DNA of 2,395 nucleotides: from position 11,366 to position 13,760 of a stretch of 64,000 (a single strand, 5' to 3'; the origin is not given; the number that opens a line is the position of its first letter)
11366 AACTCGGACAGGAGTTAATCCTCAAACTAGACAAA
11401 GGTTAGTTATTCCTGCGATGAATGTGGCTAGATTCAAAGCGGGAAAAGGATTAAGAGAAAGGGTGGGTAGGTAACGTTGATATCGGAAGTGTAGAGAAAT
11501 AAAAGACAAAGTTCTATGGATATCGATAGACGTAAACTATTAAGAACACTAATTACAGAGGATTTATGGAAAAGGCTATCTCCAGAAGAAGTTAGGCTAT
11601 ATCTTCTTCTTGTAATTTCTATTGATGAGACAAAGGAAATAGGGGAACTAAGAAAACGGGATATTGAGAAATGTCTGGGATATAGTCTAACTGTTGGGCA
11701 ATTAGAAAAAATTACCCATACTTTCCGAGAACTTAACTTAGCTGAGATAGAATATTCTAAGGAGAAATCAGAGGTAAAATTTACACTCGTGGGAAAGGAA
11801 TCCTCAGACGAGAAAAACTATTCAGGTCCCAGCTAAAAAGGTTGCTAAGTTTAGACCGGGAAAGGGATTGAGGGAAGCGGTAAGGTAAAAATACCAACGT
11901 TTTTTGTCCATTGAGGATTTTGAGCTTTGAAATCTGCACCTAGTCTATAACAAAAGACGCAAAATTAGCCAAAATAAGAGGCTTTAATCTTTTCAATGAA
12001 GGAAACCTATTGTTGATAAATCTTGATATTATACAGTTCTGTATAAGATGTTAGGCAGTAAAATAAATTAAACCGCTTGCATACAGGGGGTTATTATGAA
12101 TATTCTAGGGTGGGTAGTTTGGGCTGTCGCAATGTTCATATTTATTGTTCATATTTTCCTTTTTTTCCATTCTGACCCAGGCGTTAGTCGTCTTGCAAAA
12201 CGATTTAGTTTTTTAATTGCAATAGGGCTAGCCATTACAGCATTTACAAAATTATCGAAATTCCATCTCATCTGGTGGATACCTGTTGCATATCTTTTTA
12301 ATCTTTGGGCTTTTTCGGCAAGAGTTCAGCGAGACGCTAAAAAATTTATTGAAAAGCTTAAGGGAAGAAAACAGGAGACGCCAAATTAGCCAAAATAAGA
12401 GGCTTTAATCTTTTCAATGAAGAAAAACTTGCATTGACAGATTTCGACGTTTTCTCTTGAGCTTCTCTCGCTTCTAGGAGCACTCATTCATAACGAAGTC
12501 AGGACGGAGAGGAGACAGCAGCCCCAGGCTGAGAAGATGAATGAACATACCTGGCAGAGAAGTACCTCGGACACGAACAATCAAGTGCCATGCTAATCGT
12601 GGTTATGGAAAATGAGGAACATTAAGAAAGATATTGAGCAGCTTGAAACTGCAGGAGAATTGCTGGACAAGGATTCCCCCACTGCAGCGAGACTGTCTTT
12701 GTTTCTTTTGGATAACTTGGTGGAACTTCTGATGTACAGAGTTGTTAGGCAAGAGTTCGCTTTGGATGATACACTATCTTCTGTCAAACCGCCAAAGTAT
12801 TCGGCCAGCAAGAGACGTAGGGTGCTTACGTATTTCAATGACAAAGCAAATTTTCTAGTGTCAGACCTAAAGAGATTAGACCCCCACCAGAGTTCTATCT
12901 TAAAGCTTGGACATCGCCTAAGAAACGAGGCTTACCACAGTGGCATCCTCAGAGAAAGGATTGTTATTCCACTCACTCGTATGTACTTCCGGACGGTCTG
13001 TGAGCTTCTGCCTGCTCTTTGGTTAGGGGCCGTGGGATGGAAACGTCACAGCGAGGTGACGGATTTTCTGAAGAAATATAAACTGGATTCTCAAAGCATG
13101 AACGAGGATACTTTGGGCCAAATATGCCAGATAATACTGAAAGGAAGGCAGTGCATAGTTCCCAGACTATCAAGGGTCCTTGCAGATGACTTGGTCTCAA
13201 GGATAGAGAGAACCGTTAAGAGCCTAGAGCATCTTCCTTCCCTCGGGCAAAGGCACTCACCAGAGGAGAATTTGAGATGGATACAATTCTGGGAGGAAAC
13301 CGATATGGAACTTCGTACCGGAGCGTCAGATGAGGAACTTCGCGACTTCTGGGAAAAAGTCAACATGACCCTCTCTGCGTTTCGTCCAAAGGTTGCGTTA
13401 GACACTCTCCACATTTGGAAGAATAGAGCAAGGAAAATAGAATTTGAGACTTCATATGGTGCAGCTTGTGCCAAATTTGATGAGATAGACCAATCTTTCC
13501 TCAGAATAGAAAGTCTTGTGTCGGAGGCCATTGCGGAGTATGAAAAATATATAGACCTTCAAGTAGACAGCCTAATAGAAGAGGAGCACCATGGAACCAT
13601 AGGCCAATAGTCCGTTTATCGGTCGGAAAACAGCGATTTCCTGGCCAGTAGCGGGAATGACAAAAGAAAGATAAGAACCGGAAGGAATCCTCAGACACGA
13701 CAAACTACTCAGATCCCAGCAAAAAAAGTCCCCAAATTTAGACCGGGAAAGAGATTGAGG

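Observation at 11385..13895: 3' end of the HU gene is present three times with a shared ~110-bp tail: an integration or recombination hotspot where the accessory island begins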

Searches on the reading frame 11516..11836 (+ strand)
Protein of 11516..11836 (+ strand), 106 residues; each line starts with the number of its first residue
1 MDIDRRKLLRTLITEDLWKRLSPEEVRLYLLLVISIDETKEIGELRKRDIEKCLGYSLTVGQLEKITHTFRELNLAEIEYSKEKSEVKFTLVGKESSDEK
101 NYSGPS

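Call 8: search_protein_families(library=pfam, proteins=[window:11516-11836:+], max_evalue=0.01)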
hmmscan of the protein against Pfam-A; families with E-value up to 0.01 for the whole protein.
window:11516-11836:+ (106 aa): 0 families

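Call 60: search_protein_families(library=phrogs, proteins=[window:11516-11836:+], max_evalue=0.01)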
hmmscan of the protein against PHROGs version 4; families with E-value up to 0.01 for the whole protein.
window:11516-11836:+ (106 aa): 0 families

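Call 81: find_encoding_contigs(protein=window:11516-11836:+, flank=5000, max_places=6)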
Protein window:11516-11836:+ (106 aa): no gene with exactly this product is on record in the collection.

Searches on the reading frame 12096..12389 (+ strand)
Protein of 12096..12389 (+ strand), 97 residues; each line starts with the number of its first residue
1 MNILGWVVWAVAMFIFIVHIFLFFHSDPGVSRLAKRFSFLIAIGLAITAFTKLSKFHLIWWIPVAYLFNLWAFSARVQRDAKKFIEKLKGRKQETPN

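Call 8: search_protein_families(library=pfam, proteins=[window:12096-12389:+], max_evalue=0.01)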
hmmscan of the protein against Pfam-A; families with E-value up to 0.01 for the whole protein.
window:12096-12389:+ (97 aa): 1 family
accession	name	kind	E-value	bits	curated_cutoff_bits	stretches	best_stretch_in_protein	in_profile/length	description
PF01554.23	MatE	-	0.0075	16.4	24.9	1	7-53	84-130/161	MatE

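Call 60: search_protein_families(library=phrogs, proteins=[window:12096-12389:+], max_evalue=0.01)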
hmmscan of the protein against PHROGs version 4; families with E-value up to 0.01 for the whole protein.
window:12096-12389:+ (97 aa): 0 families

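Call 80: find_encoding_contigs(protein=window:12096-12389:+, flank=5000, max_places=6)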
Protein window:12096-12389:+ (97 aa): no gene with exactly this product is on record in the collection.

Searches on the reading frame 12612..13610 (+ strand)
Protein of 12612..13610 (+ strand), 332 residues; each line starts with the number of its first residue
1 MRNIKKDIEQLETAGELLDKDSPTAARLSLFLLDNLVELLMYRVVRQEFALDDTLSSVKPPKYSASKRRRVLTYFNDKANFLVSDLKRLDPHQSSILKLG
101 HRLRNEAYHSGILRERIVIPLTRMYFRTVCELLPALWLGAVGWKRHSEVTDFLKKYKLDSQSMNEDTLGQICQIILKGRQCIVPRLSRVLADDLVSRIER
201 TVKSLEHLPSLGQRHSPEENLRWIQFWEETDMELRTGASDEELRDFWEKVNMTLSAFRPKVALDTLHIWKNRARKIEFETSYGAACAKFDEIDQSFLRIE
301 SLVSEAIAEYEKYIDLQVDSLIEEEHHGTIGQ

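Call 8: search_protein_families(library=pfam, proteins=[window:12612-13610:+], max_evalue=0.01)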
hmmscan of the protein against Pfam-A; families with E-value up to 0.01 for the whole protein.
window:12612-13610:+ (332 aa): 0 families

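Call 54: search_protein_families(library=padloc, proteins=[window:12612-13610:+], max_evalue=0.001)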
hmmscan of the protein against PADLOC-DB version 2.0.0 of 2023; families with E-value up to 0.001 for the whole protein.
window:12612-13610:+ (332 aa): 0 families

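Call 60: search_protein_families(library=phrogs, proteins=[window:12612-13610:+], max_evalue=0.01)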
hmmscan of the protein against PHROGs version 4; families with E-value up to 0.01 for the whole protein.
window:12612-13610:+ (332 aa): 0 families

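Call 64: find_homologous_proteins(query=window:12612-13607:+, max_evalue=0.00001)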
Query window:12612-13607:+ (332 aa): 10 proteins with E <= 0.00001 among 2837 candidates.
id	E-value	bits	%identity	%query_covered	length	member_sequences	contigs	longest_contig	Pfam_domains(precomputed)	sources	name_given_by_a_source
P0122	8.7e-218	740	100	100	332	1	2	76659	-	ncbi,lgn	-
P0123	1.5e-124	433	65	92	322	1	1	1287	-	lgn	-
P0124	7.1e-122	425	61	96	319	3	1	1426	-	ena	-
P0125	2.3e-114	400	59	96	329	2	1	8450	-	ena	-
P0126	8.4e-106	372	57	95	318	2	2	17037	-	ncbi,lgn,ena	-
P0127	3.8e-105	370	59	89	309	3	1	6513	-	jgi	-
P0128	5.4e-101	356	56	95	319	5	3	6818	-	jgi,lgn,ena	-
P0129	9.6e-98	345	54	95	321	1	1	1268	-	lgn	-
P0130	1.1e-80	289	48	87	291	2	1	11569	-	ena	-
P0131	6.2e-70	254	41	95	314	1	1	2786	-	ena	-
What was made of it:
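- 12612..13610 (+): ORF332, function unknown. It is the native downstream gene of a hupB-tail unit in L167-L170. 10 homologues, none with a Pfam domain (call 64).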

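Call 65: find_encoding_contigs(protein=P0122, flank=6000, max_places=4)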
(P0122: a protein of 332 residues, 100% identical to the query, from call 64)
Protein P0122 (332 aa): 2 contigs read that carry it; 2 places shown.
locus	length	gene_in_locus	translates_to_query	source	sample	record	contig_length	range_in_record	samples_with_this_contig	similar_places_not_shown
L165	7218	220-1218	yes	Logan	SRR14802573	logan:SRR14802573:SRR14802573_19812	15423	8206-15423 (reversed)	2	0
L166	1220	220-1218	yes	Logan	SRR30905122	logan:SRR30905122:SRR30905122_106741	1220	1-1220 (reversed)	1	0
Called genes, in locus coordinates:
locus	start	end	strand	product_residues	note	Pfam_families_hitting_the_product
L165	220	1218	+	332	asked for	-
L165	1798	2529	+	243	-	-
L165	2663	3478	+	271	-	PF01939:NucS_C (weak)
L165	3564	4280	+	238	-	-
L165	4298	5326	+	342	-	-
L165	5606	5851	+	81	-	-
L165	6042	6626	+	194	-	-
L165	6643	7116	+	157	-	-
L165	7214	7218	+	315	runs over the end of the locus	PF19580:Exo_endo_phos_3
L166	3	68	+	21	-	?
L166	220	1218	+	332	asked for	?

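Call 66: find_encoding_contigs(protein=P0126, flank=6000, max_places=4)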
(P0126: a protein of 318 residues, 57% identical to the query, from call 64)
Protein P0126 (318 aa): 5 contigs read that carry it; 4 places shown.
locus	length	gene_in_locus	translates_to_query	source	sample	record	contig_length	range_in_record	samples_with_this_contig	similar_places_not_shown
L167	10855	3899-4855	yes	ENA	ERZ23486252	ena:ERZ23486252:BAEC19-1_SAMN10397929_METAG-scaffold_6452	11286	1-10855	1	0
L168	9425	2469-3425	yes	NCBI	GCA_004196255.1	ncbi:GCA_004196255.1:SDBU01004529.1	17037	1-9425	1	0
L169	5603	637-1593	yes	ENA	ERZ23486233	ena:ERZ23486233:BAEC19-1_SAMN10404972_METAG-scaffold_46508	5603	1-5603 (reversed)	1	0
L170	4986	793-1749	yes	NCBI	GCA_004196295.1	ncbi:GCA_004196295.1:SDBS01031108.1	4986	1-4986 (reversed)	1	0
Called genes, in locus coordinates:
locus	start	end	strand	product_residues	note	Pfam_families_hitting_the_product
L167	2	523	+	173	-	?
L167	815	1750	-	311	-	PF18899:DUF5655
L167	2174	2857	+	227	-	-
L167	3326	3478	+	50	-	PF00216:Bac_DNA_binding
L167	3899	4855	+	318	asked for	-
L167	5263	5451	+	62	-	-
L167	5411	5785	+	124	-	-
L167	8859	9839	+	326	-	-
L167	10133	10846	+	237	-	-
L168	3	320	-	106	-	?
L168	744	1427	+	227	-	-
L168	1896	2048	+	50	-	PF00216:Bac_DNA_binding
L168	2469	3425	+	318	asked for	-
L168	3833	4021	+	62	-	-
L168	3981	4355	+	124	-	-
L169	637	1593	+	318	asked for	-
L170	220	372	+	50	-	PF00216:Bac_DNA_binding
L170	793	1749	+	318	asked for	-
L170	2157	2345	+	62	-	-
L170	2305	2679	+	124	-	-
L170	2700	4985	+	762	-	?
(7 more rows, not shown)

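Call 67: find_encoding_contigs(protein=P0125, flank=6000, max_places=3)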
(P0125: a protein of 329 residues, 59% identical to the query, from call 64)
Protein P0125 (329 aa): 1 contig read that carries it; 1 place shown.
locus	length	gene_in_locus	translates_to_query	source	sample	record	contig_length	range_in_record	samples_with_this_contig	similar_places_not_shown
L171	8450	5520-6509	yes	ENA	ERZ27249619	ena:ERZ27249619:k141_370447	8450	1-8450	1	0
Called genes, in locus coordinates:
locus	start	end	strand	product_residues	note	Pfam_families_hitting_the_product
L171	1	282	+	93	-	?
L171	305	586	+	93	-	PF13091:PLDc_2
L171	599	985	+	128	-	-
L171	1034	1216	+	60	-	-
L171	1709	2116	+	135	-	-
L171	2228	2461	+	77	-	-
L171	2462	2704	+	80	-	PF00589:Phage_integrase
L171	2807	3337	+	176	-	-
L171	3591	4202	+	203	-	PF13643:DUF4145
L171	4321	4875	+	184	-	-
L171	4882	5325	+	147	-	-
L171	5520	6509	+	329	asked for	-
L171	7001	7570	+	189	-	PF00589:Phage_integrase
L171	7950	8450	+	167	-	?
